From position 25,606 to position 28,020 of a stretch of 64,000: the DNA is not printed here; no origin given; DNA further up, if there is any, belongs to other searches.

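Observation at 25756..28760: NHL propeller translationally coupled to a multihaem cytochrome built around five small beta-module repeats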

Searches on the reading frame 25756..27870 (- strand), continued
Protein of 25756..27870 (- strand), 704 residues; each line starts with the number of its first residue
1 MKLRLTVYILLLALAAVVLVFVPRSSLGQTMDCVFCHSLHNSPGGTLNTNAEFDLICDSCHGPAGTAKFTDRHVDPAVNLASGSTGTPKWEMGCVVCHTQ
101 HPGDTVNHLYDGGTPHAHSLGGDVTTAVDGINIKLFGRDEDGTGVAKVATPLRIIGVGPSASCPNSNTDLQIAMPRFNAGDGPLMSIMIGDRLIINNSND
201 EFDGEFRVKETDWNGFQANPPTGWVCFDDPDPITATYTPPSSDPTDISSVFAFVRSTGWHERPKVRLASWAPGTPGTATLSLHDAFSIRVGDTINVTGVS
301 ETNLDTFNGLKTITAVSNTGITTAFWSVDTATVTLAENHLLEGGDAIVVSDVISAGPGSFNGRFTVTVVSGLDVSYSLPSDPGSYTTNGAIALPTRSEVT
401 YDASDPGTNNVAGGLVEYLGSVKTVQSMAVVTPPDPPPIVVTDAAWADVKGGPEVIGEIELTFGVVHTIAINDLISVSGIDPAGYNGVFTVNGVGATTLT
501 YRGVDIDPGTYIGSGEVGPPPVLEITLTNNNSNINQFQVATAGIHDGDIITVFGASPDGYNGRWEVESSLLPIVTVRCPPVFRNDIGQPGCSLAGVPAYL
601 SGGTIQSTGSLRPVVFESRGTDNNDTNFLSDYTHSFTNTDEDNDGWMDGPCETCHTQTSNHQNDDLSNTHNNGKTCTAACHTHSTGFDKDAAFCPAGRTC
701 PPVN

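Call 20: search_protein_families(library=pfam, proteins=[P0043, P0044, P0047, P0048, P0049, P0050, P0052, P0059, P0060, P0065], max_evalue=0.01)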
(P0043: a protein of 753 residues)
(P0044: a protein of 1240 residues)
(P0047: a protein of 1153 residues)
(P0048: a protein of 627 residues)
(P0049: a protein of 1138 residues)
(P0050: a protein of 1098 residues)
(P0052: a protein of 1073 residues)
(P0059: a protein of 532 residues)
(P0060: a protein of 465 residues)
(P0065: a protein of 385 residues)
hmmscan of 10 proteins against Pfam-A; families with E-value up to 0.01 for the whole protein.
P0043 (753 aa): 1 family
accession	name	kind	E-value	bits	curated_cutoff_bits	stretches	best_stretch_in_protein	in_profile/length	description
PF16190.11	E1_FCCH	-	4.5e-11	43.1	29.5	0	474-537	3-66/70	Ubiquitin-activating enzyme E1 FCCH domain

P0044 (1240 aa): 2 families
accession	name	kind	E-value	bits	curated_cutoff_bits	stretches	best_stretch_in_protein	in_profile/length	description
PF16190.11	E1_FCCH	-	3.2e-14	53.2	29.5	1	878-941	3-66/70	Ubiquitin-activating enzyme E1 FCCH domain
PF12195.14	End_beta_barrel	-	0.0095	16.3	35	0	800-854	12-66/83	Beta barrel domain of bacteriophage endosialidase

P0047 (1153 aa): 1 family
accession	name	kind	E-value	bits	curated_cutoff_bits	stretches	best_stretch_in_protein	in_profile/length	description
PF16190.11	E1_FCCH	-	4.6e-16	59.1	29.5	1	795-857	4-68/70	Ubiquitin-activating enzyme E1 FCCH domain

P0048 (627 aa): 2 families
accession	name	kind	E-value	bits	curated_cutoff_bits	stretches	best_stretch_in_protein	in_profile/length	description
PF16190.11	E1_FCCH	-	2.4e-08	34.4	29.5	0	355-415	3-66/70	Ubiquitin-activating enzyme E1 FCCH domain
PF12195.14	End_beta_barrel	-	0.00013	22.3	35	0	346-400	6-61/83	Beta barrel domain of bacteriophage endosialidase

P0049 (1138 aa): 2 families
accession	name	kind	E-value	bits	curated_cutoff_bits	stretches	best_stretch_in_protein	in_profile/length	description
PF16190.11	E1_FCCH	-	3.5e-13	49.8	29.5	1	482-552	3-67/70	Ubiquitin-activating enzyme E1 FCCH domain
PF22639.1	Gp18_dom_I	-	0.008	16.6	27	0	483-541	3-63/93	Tail sheath protein Gp18-like domain I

P0050 (1098 aa): 2 families
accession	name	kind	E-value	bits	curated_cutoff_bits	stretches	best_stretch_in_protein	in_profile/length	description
PF16190.11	E1_FCCH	-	5.1e-08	33.3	29.5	0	404-468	5-66/70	Ubiquitin-activating enzyme E1 FCCH domain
PF11512.13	Atu4866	-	0.0057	17.5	25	0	496-520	21-45/75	Agrobacterium tumefaciens protein Atu4866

P0052 (1073 aa): 1 family
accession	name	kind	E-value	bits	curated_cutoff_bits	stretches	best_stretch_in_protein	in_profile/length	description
PF16190.11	E1_FCCH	-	4.5e-11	43.1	29.5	1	977-1034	4-64/70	Ubiquitin-activating enzyme E1 FCCH domain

P0059 (532 aa): 1 family
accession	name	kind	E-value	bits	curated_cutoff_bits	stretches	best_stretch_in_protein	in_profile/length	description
PF16190.11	E1_FCCH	-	4e-10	40.1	29.5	0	194-256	3-67/70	Ubiquitin-activating enzyme E1 FCCH domain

P0060 (465 aa): 1 family
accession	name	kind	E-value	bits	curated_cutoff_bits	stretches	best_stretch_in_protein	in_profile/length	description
PF16190.11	E1_FCCH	-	0.0024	18.4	29.5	0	271-320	3-55/70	Ubiquitin-activating enzyme E1 FCCH domain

P0065 (385 aa): 0 families

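Call 21: search_protein_families(library=pfam, proteins=[P0055, P0058, P0061, P0064, P0073, P0076, P0085, P0086, P0091, P0096], max_evalue=0.01)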
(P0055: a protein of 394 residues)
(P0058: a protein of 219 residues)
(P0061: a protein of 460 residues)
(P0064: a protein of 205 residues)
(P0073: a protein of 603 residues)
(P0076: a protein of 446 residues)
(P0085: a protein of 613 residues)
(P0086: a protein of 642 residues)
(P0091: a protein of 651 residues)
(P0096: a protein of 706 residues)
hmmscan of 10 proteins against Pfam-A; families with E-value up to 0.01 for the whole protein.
P0055 (394 aa): 4 families
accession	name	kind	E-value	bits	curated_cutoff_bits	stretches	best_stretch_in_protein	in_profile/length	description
PF09699.15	Paired_CXXCH_1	-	2.6e-12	46.7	20.6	1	33-64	8-38/41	Doubled CXXCH motif (Paired_CXXCH_1)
PF14522.11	Cytochrome_C7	-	1.2e-09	38.3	24.8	1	163-213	13-67/67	Cytochrome c7 and related cytochrome c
PF14537.11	Cytochrom_c3_2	-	4.9e-06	27.4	25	1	32-99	7-69/79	Cytochrome c3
PF03264.19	Cytochrom_NNT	-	0.005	17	24.1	0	55-213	36-165/174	NapC/NirT cytochrome c family, N-terminal region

P0058 (219 aa): 3 families
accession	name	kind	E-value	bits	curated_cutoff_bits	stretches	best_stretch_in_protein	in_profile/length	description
PF09699.15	Paired_CXXCH_1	-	4.3e-07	30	20.6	1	30-66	4-38/41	Doubled CXXCH motif (Paired_CXXCH_1)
PF14537.11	Cytochrom_c3_2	-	4.5e-06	27.5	25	1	29-101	2-70/79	Cytochrome c3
PF18509.6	MCR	-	0.00024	21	30.4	1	20-44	2-29/30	Magnetochrome domain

P0061 (460 aa): 4 families
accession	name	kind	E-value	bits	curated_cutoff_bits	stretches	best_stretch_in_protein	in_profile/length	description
PF14522.11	Cytochrome_C7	-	1.2e-15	57.5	24.8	2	143-192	14-67/67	Cytochrome c7 and related cytochrome c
PF14537.11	Cytochrom_c3_2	-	1.6e-09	38.6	25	2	11-80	7-71/79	Cytochrome c3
PF09699.15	Paired_CXXCH_1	-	6e-09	35.9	20.6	1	11-43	7-38/41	Doubled CXXCH motif (Paired_CXXCH_1)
PF22113.1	Mtrc-MtrF_II-IV_dom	-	1.9e-08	34.5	30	2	180-276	77-167/176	Outer membrane cytochrome MtrC/MtrF-like, domains II/IV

P0064 (205 aa): 4 families
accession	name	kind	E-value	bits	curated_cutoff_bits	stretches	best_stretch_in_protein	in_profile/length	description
PF14537.11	Cytochrom_c3_2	-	5.4e-07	30.4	25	1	33-100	7-69/79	Cytochrome c3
PF14522.11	Cytochrome_C7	-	1.6e-06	28.3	24.8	1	165-203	14-54/67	Cytochrome c7 and related cytochrome c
PF09699.15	Paired_CXXCH_1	-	7.7e-06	25.9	20.6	1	32-65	6-38/41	Doubled CXXCH motif (Paired_CXXCH_1)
PF02085.21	Cytochrom_CIII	-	0.006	17.4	22.9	0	19-99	20-86/101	Class III cytochrome C family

P0073 (603 aa): 4 families
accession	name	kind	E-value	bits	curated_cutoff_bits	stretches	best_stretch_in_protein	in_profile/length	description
PF09699.15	Paired_CXXCH_1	-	1.5e-21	76.2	20.6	1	21-51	8-37/41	Doubled CXXCH motif (Paired_CXXCH_1)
PF14522.11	Cytochrome_C7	-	7.5e-20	71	24.8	2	155-203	15-67/67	Cytochrome c7 and related cytochrome c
PF14537.11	Cytochrom_c3_2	-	1.6e-09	38.6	25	1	20-87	7-69/79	Cytochrome c3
PF22678.1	Cytochrom_c_NrfB-like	-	0.0011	19.9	27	0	154-186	34-66/89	Cytochrome c-type protein NrfB-like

P0076 (446 aa): 5 families
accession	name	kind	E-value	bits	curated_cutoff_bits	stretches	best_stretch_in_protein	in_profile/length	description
PF14522.11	Cytochrome_C7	-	1.4e-10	41.3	24.8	1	152-200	13-67/67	Cytochrome c7 and related cytochrome c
PF14537.11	Cytochrom_c3_2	-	1.9e-08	35.1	25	0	56-93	6-41/79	Cytochrome c3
PF22113.1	Mtrc-MtrF_II-IV_dom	-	6.4e-07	29.5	30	1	52-91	2-41/176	Outer membrane cytochrome MtrC/MtrF-like, domains II/IV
PF09699.15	Paired_CXXCH_1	-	0.00029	20.9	20.6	1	34-65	8-38/41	Doubled CXXCH motif (Paired_CXXCH_1)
PF09698.15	GSu_C4xC__C2xCH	-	0.00047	21.2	21.7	1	274-312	1-36/36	Geobacter CxxxxCH...CXXCH motif (GSu_C4xC__C2xCH)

P0085 (613 aa): 4 families
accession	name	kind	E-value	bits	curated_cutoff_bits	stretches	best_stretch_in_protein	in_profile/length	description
PF14522.11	Cytochrome_C7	-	1.8e-15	56.9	24.8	2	232-296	7-54/67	Cytochrome c7 and related cytochrome c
PF09699.15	Paired_CXXCH_1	-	3.5e-11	43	20.6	1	33-63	8-37/41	Doubled CXXCH motif (Paired_CXXCH_1)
PF14537.11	Cytochrom_c3_2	-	2.2e-08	34.9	25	2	33-100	8-71/79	Cytochrome c3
PF22678.1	Cytochrom_c_NrfB-like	-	0.00032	21.5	27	0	58-99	1-46/89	Cytochrome c-type protein NrfB-like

P0086 (642 aa): 4 families
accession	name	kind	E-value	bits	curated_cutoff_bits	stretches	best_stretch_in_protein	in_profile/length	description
PF09699.15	Paired_CXXCH_1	-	1.6e-18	66.5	20.6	0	26-67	1-38/41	Doubled CXXCH motif (Paired_CXXCH_1)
PF14522.11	Cytochrome_C7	-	3.4e-18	65.7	24.8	3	168-216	14-67/67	Cytochrome c7 and related cytochrome c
PF14537.11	Cytochrom_c3_2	-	7.4e-10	39.6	25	2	32-104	6-71/79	Cytochrome c3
PF03264.19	Cytochrom_NNT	-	1.3e-05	25.4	24.1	0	48-104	26-79/174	NapC/NirT cytochrome c family, N-terminal region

P0091 (651 aa): 5 families
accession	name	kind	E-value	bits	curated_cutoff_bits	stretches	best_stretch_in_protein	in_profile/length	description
PF09699.15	Paired_CXXCH_1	-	3.5e-25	87.8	20.6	3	41-71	8-37/41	Doubled CXXCH motif (Paired_CXXCH_1)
PF14522.11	Cytochrome_C7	-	2.9e-14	53.1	24.8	1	175-224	14-67/67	Cytochrome c7 and related cytochrome c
PF14537.11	Cytochrom_c3_2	-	5.8e-12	46.4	25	1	40-108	7-70/79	Cytochrome c3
PF22113.1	Mtrc-MtrF_II-IV_dom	-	3.2e-08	33.7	30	0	299-436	31-168/176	Outer membrane cytochrome MtrC/MtrF-like, domains II/IV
PF22678.1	Cytochrom_c_NrfB-like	-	0.005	17.7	27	0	219-261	1-43/89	Cytochrome c-type protein NrfB-like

P0096 (706 aa): 3 families
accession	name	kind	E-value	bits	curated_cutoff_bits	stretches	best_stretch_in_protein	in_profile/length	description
PF09699.15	Paired_CXXCH_1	-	3.1e-12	46.4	20.6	2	532-567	8-38/41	Doubled CXXCH motif (Paired_CXXCH_1)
PF14522.11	Cytochrome_C7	-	5.3e-11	42.6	24.8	1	169-219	14-67/67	Cytochrome c7 and related cytochrome c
PF14537.11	Cytochrom_c3_2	-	1.9e-08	35.1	25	1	29-102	5-71/79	Cytochrome c3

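Call 26: search_solved_structures(query=A1, max_evalue=1, show_alignments=3)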
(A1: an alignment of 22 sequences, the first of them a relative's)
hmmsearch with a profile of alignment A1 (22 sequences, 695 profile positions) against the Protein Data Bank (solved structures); distinct sequences matched with E-value up to 1: 1.
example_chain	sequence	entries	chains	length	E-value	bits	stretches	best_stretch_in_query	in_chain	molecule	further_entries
7tfs_A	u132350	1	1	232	0.25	12.8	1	15-152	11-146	Cytochrome c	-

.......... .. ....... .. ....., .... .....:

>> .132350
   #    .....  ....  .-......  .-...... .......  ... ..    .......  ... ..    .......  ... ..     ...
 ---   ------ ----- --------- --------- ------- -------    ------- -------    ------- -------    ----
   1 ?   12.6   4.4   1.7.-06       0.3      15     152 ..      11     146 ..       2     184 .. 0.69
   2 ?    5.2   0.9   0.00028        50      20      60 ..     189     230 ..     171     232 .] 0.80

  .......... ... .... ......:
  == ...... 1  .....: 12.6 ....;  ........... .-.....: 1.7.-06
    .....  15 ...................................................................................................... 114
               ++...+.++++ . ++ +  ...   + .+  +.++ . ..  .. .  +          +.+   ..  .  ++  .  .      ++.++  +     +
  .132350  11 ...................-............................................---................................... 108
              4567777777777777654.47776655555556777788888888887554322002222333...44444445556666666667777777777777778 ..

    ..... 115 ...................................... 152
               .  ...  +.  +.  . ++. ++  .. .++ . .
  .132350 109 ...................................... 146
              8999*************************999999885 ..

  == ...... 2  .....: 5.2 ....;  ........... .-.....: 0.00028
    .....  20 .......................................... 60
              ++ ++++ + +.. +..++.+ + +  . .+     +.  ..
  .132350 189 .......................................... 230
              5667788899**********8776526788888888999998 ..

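Call 31: find_related_loci(query=A1, collection=genome_contigs, flank=10000)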
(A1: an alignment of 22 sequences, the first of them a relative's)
Query A1 (704 aa) in genome_contigs; peptide patterns used: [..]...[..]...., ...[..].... (x = any residue, [..] = any of these).
215 stretches matched a pattern, but none encodes a relative of the query by tblastn (E <= 1e-3).

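Call 38: find_encoding_contigs(protein=P0002, flank=8000, max_places=1)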
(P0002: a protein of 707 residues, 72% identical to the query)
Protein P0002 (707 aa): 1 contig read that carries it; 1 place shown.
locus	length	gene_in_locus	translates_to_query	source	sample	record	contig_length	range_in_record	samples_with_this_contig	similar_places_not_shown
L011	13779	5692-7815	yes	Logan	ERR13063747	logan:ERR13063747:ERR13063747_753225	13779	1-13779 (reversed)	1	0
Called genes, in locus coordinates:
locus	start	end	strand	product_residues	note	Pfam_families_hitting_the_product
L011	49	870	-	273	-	-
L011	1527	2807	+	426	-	PF01266:DAO (weak), PF01494:FAD_binding_3, PF04820:Trp_halogenase (weak), PF05834:Lycopene_cycl (weak), PF07992:Pyr_redox_2 (weak), PF12831:FAD_oxidored (weak), PF01266:DAO (weak), PF04820:Trp_halogenase, +3 more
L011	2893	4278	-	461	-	PF14522:Cytochrome_C7 (faint), PF14537:Cytochrom_c3_2 (faint), PF09699:Paired_CXXCH_1, PF22113:Mtrc-MtrF_II-IV_dom (weak), PF09699:Paired_CXXCH_1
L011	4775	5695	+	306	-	PF01436:NHL (faint), PF17170:DUF5128 (faint)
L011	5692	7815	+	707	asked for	-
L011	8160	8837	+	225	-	PF14522:Cytochrome_C7 (faint), PF09699:Paired_CXXCH_1 (faint)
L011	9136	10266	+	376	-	PF25021:TEN_NHL (faint), PF01436:NHL (faint), PF17170:DUF5128 (weak)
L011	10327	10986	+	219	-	PF14522:Cytochrome_C7 (faint), PF09699:Paired_CXXCH_1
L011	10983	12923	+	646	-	-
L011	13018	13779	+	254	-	?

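Call 39: find_encoding_contigs(protein=P0019, flank=8000, max_places=1)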
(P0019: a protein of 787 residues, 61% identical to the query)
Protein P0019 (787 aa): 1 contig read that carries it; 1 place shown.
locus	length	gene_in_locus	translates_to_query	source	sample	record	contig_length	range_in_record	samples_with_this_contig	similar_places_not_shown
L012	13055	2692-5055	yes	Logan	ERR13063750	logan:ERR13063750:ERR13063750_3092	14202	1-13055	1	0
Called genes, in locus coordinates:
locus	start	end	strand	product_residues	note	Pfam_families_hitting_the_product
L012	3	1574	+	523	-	?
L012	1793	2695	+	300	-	PF01436:NHL (faint), PF17170:DUF5128 (faint)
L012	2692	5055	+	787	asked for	-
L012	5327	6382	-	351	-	PF03193:RsgA_GTPase, PF00005:ABC_tran (weak), PF01926:MMR_HSR1 (weak)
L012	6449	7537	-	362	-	PF00089:Trypsin, PF13365:Trypsin_2, PF13180:PDZ_2, PF17820:PDZ_6 (faint)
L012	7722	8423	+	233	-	PF18306:LDcluster4, PF03641:Lysine_decarbox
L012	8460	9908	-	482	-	PF01979:Amidohydro_1, PF07969:Amidohydro_3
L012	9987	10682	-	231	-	-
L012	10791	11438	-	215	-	-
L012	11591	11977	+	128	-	PF11750:DUF3307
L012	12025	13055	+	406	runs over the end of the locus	PF00027:cNMP_binding, PF07228:SpoIIE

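Call 40: find_encoding_contigs(protein=P0015, flank=8000, max_places=1)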
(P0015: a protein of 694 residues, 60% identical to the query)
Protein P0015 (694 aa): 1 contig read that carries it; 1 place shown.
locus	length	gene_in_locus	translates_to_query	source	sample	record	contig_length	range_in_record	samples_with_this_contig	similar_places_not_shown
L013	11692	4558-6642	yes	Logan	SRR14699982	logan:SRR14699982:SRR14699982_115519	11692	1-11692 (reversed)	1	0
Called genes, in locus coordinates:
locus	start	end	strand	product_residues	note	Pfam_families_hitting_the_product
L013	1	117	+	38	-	?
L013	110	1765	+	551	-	PF14537:Cytochrom_c3_2 (faint), PF22678:Cytochrom_c_NrfB-like (faint), PF14522:Cytochrome_C7 (faint), PF09699:Paired_CXXCH_1 (weak)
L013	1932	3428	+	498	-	PF01564:Spermine_synth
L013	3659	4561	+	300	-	PF01436:NHL (faint), PF17170:DUF5128 (faint)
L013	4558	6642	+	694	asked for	-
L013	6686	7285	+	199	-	-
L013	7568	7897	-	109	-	PF01355:HIPIP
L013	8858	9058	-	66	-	PF04588:HIG_1_N, PF11137:DUF2909 (weak)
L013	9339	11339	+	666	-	PF13450:NAD_binding_8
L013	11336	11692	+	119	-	?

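Call 41: find_encoding_contigs(protein=P0022, flank=8000, max_places=1)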
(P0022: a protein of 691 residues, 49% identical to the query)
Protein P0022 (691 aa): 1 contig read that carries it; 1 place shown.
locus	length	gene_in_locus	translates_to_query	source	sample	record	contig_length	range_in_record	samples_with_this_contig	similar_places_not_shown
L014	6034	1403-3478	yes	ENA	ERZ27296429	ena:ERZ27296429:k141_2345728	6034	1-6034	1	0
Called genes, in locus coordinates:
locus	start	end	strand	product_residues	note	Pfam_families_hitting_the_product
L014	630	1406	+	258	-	PF01436:NHL (faint), PF17170:DUF5128 (faint)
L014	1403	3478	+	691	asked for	-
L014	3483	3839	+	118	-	PF12680:SnoaL_2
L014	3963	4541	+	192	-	PF00034:Cytochrom_C (weak), PF13442:Cytochrome_CBB3 (weak)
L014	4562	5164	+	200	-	-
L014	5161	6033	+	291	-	?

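Call 47: search_solved_structures(query=L011:8160-8837:+, max_evalue=0.01)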
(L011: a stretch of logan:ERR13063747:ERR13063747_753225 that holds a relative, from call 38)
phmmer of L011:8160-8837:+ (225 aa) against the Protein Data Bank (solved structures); distinct sequences matched with E-value up to 0.01: 2.
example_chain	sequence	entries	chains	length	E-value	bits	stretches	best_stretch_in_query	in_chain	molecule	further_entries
9yuq_N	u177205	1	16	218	4.6e-24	88.6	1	16-225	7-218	Putative multiheme cytochrome c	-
7tfs_A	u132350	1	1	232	1.6e-21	80.3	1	18-225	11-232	Cytochrome c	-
